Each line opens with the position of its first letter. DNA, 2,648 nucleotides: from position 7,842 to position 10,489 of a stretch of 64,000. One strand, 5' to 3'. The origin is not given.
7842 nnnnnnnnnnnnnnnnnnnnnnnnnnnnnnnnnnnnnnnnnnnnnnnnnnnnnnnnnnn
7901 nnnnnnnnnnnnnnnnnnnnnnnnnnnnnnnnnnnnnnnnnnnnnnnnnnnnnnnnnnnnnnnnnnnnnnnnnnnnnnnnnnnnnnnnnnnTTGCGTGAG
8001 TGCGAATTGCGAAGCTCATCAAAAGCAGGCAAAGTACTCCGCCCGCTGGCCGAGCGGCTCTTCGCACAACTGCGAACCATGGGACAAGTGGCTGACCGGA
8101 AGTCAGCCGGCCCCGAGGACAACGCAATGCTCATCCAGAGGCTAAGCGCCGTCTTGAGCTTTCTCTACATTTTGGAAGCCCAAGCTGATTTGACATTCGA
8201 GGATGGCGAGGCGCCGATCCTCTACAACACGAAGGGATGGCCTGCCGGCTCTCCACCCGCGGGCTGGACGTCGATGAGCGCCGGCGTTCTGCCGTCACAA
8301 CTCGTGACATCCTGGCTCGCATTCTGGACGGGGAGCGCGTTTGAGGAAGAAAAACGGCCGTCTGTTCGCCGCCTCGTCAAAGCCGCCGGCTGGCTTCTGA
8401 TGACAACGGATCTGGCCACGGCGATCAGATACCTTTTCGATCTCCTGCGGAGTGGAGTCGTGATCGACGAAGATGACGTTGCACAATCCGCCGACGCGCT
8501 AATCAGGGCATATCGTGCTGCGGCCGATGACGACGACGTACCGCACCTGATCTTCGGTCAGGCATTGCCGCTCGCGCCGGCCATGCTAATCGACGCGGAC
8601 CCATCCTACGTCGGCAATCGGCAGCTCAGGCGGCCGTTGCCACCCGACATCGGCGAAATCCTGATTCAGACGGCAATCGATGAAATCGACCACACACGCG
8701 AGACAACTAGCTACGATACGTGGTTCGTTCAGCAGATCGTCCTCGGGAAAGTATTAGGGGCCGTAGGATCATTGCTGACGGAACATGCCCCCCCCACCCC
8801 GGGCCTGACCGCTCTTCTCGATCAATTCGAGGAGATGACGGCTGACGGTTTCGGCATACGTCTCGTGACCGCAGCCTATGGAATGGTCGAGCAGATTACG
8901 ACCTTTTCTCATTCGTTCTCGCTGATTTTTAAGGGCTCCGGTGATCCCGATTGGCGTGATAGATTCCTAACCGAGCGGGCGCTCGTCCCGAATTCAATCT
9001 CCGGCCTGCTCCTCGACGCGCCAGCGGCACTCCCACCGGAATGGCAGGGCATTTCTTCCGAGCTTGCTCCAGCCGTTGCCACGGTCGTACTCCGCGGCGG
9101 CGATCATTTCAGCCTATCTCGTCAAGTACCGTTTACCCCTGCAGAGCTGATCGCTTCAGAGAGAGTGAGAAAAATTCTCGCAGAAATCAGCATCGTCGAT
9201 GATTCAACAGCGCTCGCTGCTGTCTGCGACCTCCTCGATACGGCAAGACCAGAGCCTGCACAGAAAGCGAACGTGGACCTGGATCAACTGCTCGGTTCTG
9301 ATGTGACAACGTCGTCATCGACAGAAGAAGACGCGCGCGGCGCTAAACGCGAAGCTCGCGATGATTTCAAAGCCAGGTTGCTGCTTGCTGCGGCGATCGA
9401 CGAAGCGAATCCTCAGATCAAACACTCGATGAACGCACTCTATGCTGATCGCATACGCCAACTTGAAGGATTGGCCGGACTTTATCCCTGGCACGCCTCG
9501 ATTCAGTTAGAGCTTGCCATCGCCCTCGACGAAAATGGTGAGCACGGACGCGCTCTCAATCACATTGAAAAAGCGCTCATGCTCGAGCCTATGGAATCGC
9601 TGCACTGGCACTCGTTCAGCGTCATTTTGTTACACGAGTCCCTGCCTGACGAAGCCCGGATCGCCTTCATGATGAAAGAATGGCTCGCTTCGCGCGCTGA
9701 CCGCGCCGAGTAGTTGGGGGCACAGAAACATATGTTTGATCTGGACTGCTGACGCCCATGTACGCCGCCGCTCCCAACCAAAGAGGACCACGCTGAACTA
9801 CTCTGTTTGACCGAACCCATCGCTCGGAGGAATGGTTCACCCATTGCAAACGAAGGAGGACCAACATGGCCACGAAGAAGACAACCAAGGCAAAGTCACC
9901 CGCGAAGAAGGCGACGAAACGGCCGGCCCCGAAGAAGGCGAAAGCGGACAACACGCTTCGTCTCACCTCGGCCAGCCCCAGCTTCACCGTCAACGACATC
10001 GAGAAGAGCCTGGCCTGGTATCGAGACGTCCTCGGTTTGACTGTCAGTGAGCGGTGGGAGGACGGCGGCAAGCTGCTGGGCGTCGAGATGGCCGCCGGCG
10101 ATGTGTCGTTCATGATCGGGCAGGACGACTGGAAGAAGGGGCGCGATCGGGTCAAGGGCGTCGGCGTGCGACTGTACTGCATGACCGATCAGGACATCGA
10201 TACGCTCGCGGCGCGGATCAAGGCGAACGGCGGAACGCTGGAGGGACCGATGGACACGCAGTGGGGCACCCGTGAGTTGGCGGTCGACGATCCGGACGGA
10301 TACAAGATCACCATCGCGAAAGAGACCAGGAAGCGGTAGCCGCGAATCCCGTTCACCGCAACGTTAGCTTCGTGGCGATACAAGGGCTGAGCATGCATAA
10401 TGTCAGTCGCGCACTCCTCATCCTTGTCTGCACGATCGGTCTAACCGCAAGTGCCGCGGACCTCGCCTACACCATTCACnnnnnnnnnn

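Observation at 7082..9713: Lower-GC two-gene operon of unknown function embedded among toxin-antitoxin loci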

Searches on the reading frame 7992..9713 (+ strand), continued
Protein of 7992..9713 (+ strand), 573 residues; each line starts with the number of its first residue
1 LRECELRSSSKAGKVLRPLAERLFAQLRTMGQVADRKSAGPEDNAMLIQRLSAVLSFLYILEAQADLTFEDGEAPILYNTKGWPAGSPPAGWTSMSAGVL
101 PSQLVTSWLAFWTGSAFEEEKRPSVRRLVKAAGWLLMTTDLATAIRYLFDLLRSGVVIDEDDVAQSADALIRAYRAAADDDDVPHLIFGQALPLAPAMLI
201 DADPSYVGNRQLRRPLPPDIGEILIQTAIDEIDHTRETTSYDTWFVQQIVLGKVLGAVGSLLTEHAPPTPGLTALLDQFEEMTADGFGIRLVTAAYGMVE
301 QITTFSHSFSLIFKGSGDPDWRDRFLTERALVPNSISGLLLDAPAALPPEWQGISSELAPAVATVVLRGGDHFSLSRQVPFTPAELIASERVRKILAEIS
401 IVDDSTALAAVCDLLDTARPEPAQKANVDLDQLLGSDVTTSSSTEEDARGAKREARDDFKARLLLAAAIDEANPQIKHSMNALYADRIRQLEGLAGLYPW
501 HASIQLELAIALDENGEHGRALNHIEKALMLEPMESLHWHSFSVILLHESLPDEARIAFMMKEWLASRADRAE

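Call 78: list_cluster_members(proteins=[P0025, P0026, P0030, P0035, P0037, P0041, P0049, P0064, P0089, P0119])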
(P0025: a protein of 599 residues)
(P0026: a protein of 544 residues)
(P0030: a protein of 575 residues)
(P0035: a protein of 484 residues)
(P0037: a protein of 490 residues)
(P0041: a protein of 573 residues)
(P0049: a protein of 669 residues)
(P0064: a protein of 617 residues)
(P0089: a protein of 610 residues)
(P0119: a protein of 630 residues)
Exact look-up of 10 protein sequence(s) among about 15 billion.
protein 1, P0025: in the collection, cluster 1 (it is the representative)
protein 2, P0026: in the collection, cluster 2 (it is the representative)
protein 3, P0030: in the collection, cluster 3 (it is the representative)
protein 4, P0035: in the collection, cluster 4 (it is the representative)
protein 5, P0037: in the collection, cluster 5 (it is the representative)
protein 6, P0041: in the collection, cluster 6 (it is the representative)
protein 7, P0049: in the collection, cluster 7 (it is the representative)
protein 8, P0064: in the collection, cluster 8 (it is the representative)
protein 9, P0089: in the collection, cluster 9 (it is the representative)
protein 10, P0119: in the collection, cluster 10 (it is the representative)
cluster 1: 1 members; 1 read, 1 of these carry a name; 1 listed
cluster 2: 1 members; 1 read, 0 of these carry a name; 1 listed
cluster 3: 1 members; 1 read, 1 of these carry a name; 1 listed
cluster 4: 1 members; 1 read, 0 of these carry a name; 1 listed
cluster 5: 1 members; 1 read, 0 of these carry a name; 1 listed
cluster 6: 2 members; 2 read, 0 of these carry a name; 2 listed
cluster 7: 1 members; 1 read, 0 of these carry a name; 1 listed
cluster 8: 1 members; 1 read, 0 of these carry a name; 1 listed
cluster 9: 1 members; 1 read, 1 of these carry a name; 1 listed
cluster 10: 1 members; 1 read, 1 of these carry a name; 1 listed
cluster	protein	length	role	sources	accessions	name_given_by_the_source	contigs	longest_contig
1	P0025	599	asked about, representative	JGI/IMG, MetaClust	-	\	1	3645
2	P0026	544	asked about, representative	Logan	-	-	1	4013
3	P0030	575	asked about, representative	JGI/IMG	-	hypothetical protein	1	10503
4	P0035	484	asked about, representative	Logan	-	-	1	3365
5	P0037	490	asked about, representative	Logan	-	-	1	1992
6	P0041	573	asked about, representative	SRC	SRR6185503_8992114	-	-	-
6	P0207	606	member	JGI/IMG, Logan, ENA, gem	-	-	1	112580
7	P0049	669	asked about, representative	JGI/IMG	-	-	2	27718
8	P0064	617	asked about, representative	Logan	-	-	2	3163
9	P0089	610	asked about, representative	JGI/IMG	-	hypothetical protein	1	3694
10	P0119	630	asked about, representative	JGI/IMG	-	hypothetical protein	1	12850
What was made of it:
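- Tried and rejected: A look-up of ten B relatives returned unnamed metagenomic clusters of one or two members, so their taxonomy remains unknown (call 78).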

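Call 87: search_protein_families(library=pfam, proteins=[P0049, P0099, P0068, P0119, P0128, P0137, P0064, P0113, P0127, P0089], max_evalue=0.01)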
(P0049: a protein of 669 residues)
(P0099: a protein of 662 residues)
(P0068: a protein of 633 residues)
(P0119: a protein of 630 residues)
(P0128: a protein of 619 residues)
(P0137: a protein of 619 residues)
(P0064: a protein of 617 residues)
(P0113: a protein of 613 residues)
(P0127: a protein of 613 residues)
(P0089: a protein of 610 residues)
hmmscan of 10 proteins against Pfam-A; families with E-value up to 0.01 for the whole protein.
P0049 (669 aa): 1 family
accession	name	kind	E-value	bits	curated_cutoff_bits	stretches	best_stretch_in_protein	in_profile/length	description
PF13428.12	TPR_14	-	0.00038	21.3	23.5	0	572-603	11-42/44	Tetratricopeptide repeat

P0099 (662 aa): 7 families
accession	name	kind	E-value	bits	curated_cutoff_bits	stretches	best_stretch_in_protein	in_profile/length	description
PF00515.34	TPR_1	-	2e-07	31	27.8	1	592-622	4-34/34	Tetratricopeptide repeat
PF07719.23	TPR_2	-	1.6e-06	28.2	27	0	592-622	4-34/34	Tetratricopeptide repeat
PF14559.12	TPR_19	-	7.5e-06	26.6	25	1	565-629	1-65/68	Tetratricopeptide repeat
PF13181.12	TPR_8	-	8.6e-05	22.8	25.7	0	591-622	3-34/34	Tetratricopeptide repeat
PF13414.12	TPR_11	-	0.0001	22.3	26.8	1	602-637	7-42/42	TPR repeat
PF13424.12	TPR_12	-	0.00022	21.8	30.1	0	541-585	27-75/77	Tetratricopeptide repeat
PF13428.12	TPR_14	-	0.0025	18.8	23.5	0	565-596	11-42/44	Tetratricopeptide repeat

P0068 (633 aa): 1 family
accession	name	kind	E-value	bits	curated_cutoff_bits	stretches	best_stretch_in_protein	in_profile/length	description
PF14559.12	TPR_19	-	0.0085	16.8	25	0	542-585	7-50/68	Tetratricopeptide repeat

P0119 (630 aa): 5 families
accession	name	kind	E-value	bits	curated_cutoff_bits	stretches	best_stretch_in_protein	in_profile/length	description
PF13432.12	TPR_16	-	0.00023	22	32.7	1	562-607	4-49/65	Tetratricopeptide repeat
PF13428.12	TPR_14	-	0.00074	20.4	23.5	1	557-596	3-42/44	Tetratricopeptide repeat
PF07719.23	TPR_2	-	0.0026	18.2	27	0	560-588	6-34/34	Tetratricopeptide repeat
PF14559.12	TPR_19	-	0.0052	17.5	25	0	565-606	1-42/68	Tetratricopeptide repeat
PF03704.23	BTAD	-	0.0071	17.1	22.1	0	496-577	37-118/146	Bacterial transcriptional activator domain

P0128 (619 aa): 0 families

P0137 (619 aa): 3 families
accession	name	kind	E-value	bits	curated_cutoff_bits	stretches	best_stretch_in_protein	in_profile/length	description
PF13428.12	TPR_14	-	0.00041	21.2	23.5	1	554-594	2-42/44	Tetratricopeptide repeat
PF14559.12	TPR_19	-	0.00063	20.5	25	1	545-593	17-65/68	Tetratricopeptide repeat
PF13431.12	TPR_17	-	0.00066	20.2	24.4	0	578-606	4-32/34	Tetratricopeptide repeat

P0064 (617 aa): 0 families

P0113 (613 aa): 0 families

P0127 (613 aa): 2 families
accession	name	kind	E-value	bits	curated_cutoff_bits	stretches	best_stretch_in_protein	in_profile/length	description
PF14559.12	TPR_19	-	9.3e-06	26.3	25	1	524-589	2-67/68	Tetratricopeptide repeat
PF13428.12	TPR_14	-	0.001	20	23.5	0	525-555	13-43/44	Tetratricopeptide repeat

P0089 (610 aa): 2 families
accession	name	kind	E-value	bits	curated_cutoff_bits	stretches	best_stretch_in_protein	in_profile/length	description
PF13432.12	TPR_16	-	0.0054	17.6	32.7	0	549-593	9-52/65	Tetratricopeptide repeat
PF07719.23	TPR_2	-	0.0054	17.2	27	0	549-569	13-33/34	Tetratricopeptide repeat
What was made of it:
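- Tried and rejected: I looked for extra domains in the ten longest B relatives and found none (call 87).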

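Call 92: search_protein_families(library=padloc, alignment_id=A6, max_evalue=0.1)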
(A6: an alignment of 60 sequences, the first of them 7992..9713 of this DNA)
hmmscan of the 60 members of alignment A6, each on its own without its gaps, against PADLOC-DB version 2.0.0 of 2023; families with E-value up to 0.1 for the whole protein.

A. member 1, window:7992-9713:+ (573 aa): 0 families

B. families by the number of members that match (of 60 scanned): 6 families
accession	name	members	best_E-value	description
PDLC04781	PDC-M71B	6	0.00039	-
PDLC04484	PDC-M16B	2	0.0065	-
PDLC02285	AbiEi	1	0.011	AbiEi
PDLC01728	typeIV_Cas5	1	0.015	Csf3_1_IVC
PDLC04373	PDC-M05B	1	0.018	-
PDLC00144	GajB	1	0.02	UrvD helicase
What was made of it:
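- On Known or candidate anti-phage defence systems (PADLOC-DB v2.0.0): The B family has only weak hits, 6 of 60 to PDC-M71B (call 92).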

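Call 94: search_dna_similar(query=window:8007-9713:+, collection=plasmids, mode=protein, max_evalue=0.001, max_rows=20)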
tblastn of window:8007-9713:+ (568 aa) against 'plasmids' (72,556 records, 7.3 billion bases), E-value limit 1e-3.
No match.

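Call 97: search_dna_similar(query=window:8007-9713:+, collection=phages, mode=protein, max_evalue=0.001, max_rows=20)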
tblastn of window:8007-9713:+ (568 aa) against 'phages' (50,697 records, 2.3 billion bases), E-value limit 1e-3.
No match.

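Call 98: find_related_loci(query=A2, collection=viral_contigs, flank=10000)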
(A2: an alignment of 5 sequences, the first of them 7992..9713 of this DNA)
Query A2 (573 aa) in viral_contigs; peptide patterns used: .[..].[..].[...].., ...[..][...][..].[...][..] (x = any residue, [..] = any of these).
86 stretches matched a pattern, but none encodes a relative of the query by tblastn (E <= 1e-3).

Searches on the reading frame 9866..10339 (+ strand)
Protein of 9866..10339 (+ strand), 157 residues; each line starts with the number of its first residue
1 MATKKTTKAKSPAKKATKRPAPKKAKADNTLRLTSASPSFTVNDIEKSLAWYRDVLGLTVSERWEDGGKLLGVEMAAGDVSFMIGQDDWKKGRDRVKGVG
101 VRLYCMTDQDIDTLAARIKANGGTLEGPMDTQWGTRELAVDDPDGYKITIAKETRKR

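Call 3: search_protein_families(library=pfam, proteins=[window:9866-10339:+], max_evalue=1)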
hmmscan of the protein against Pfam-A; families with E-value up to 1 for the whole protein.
window:9866-10339:+ (157 aa): 6 families
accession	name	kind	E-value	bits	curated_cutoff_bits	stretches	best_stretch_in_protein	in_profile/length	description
PF00903.31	Glyoxalase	-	1.3e-16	61.5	20.6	1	40-149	7-120/121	Glyoxalase/Bleomycin resistance protein/Dioxygenase superfamily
PF12681.13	Glyoxalase_2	-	6.6e-06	26.5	30.1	1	40-151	6-114/118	Glyoxalase-like domain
PF22677.2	Ble-like_N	-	4.3e-05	23.6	24.5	1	42-62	9-29/41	Bleomycin resistance protein-like N-terminal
PF18029.7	Glyoxalase_6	-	5e-05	24.3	23.6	1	42-149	6-104/106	Glyoxalase-like domain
PF22659.2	YycE-like_C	-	0.00013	22.3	27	1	103-150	6-53/55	YycE-like C-terminal domain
PF13669.12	Glyoxalase_4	-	0.0017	19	27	1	40-129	5-99/109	Glyoxalase/Bleomycin resistance protein/Dioxygenase superfamily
